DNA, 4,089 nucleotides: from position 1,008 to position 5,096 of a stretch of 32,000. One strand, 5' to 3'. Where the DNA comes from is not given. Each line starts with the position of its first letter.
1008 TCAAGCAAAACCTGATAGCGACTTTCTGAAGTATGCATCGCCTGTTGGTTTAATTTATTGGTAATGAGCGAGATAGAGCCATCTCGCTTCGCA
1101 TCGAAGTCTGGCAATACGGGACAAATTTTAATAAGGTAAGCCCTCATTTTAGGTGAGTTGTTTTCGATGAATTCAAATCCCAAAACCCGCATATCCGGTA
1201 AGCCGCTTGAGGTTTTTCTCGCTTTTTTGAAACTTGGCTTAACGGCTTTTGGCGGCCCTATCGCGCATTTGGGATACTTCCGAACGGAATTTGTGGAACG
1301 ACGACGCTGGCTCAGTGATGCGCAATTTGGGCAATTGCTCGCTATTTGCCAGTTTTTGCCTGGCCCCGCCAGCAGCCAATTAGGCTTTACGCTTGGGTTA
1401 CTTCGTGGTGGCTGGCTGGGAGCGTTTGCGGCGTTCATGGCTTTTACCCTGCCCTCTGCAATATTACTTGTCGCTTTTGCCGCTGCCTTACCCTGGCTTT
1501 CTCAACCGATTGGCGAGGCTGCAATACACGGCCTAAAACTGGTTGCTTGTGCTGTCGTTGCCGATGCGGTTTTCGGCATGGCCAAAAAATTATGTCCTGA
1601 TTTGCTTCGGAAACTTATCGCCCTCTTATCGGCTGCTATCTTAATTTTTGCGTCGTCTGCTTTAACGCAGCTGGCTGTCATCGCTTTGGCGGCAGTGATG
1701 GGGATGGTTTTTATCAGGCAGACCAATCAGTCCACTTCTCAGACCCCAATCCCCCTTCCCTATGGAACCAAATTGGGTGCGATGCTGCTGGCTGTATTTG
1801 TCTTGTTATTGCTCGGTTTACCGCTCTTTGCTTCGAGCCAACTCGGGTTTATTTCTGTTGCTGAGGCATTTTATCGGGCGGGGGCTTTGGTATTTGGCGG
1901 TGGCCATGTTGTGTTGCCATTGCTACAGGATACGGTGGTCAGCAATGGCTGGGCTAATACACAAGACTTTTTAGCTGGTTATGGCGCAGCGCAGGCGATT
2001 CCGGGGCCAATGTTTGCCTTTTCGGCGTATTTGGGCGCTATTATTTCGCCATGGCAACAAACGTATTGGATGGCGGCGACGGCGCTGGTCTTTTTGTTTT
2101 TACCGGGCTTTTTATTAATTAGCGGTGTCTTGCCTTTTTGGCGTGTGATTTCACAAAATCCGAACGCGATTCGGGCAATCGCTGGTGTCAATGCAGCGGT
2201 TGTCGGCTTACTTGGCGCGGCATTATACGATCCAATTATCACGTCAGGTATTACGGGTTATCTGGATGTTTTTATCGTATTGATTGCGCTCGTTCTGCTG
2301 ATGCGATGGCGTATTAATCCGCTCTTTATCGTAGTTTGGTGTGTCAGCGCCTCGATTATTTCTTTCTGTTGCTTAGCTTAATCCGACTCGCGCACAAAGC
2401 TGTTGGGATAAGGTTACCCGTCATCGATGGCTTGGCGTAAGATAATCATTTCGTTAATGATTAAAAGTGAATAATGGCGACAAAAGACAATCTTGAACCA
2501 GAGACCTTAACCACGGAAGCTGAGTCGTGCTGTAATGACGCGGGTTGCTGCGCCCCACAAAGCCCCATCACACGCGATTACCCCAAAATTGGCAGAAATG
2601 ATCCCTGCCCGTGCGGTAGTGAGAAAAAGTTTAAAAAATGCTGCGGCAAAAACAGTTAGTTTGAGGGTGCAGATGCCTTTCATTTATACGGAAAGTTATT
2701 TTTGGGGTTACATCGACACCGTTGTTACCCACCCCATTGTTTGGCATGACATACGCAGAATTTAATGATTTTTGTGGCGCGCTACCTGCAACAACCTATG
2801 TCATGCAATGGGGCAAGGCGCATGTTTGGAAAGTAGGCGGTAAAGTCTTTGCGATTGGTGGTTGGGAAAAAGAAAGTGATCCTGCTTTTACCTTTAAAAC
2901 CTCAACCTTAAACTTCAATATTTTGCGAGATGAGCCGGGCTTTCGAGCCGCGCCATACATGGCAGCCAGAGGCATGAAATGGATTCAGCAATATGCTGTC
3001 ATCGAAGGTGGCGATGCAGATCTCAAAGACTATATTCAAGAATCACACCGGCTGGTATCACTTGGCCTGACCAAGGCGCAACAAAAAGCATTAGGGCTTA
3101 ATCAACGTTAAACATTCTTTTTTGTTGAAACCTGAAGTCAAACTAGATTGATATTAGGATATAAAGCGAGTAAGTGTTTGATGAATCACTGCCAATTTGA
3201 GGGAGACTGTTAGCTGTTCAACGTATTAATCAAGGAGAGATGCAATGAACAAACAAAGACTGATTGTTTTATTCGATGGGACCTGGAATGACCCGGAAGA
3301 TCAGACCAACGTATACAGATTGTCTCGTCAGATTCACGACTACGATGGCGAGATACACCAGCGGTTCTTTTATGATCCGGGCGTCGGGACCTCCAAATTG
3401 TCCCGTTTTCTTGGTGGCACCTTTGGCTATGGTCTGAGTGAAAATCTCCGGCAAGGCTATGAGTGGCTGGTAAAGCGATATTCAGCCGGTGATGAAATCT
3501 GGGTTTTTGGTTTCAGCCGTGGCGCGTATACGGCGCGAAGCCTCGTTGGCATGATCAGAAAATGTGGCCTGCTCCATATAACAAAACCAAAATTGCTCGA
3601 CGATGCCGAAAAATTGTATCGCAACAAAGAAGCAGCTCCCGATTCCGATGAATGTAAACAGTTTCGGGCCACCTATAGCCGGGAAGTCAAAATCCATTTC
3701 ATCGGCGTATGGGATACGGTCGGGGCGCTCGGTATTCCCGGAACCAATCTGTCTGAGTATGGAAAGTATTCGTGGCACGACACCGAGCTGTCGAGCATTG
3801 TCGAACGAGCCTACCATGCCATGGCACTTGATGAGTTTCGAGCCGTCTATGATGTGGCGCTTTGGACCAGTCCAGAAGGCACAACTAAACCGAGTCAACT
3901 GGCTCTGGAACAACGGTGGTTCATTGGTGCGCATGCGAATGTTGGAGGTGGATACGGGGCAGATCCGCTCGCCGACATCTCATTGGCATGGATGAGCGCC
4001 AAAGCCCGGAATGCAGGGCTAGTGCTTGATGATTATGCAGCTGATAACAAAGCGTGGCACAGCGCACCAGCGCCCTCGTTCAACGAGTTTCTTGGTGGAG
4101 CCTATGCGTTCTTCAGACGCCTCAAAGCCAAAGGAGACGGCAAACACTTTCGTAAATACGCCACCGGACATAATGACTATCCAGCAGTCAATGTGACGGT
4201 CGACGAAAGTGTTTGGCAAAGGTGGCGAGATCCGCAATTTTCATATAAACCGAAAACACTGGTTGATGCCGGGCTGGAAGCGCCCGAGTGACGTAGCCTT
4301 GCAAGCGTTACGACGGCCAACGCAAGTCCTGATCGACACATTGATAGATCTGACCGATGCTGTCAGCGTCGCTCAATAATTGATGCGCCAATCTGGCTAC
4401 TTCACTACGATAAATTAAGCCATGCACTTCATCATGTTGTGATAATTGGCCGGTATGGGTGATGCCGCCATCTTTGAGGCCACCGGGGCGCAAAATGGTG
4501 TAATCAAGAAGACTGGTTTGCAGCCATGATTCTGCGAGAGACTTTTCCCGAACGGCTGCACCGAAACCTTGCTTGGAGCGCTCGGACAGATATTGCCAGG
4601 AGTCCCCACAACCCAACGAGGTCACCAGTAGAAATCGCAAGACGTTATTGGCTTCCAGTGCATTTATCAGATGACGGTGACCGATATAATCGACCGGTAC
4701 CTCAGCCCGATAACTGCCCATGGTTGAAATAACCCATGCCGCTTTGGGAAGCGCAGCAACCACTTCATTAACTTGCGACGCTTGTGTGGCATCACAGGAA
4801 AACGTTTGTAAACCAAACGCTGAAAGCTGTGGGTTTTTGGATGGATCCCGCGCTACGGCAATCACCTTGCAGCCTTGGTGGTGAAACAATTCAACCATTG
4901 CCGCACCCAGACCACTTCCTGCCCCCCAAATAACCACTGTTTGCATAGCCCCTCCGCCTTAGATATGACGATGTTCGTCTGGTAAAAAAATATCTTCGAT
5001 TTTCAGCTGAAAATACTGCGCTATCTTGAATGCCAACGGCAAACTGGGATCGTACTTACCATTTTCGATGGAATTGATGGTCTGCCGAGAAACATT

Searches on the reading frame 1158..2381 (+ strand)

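Call 71: search_protein_families(library=pfam, proteins=[window:1158-2381:+], max_evalue=0.00001)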
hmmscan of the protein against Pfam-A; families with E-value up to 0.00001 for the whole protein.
window:1158-2381:+ (407 aa): 1 family
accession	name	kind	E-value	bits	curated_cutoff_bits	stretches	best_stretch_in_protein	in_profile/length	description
PF02417.20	Chromate_transp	-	9.5e-73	244.1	28.6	2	17-183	1-166/166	Chromate transporter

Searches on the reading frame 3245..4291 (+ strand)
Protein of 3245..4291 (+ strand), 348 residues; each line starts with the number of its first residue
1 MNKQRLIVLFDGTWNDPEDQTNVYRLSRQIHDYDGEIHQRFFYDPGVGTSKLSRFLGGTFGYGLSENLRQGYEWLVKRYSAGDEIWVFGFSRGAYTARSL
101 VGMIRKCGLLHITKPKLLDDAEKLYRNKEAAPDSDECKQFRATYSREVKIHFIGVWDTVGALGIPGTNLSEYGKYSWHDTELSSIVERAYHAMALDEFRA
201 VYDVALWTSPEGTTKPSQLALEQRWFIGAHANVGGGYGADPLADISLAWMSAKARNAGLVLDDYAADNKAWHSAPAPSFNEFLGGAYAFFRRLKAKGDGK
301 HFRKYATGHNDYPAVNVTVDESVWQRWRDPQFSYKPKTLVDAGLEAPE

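Call 71: search_protein_families(library=pfam, proteins=[window:3245-4291:+], max_evalue=0.00001)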
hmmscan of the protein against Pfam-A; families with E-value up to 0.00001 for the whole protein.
window:3245-4291:+ (348 aa): 1 family
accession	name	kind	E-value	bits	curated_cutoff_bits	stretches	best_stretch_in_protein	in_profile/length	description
PF09994.14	T6SS_Tle1-like_cat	-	8.4e-78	262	27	1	5-251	2-285/287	T6SS, Phospholipase effector Tle1-like, catalytic domain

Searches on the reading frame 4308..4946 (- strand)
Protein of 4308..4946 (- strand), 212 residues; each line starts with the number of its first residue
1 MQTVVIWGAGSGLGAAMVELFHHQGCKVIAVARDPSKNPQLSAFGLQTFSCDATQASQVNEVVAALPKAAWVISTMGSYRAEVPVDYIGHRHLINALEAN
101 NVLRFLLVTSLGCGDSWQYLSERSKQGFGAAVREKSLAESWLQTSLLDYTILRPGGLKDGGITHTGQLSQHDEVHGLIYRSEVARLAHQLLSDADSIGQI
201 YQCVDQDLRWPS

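Call 71: search_protein_families(library=pfam, proteins=[window:4308-4946:-], max_evalue=0.00001)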
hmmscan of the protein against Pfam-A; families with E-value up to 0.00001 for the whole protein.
window:4308-4946:- (212 aa): 3 families
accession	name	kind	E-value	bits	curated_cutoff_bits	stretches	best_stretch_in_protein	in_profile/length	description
PF13460.12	NAD_binding_10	-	1.1e-31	110.6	27.2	1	8-193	1-183/184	NAD(P)H-binding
PF00106.31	adh_short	-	5.9e-07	29.6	26.6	1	2-67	1-72/195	short chain dehydrogenase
PF13561.12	adh_short_C2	-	9.5e-06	25.8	27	0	8-68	1-67/236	Enoyl-(Acyl carrier protein) reductase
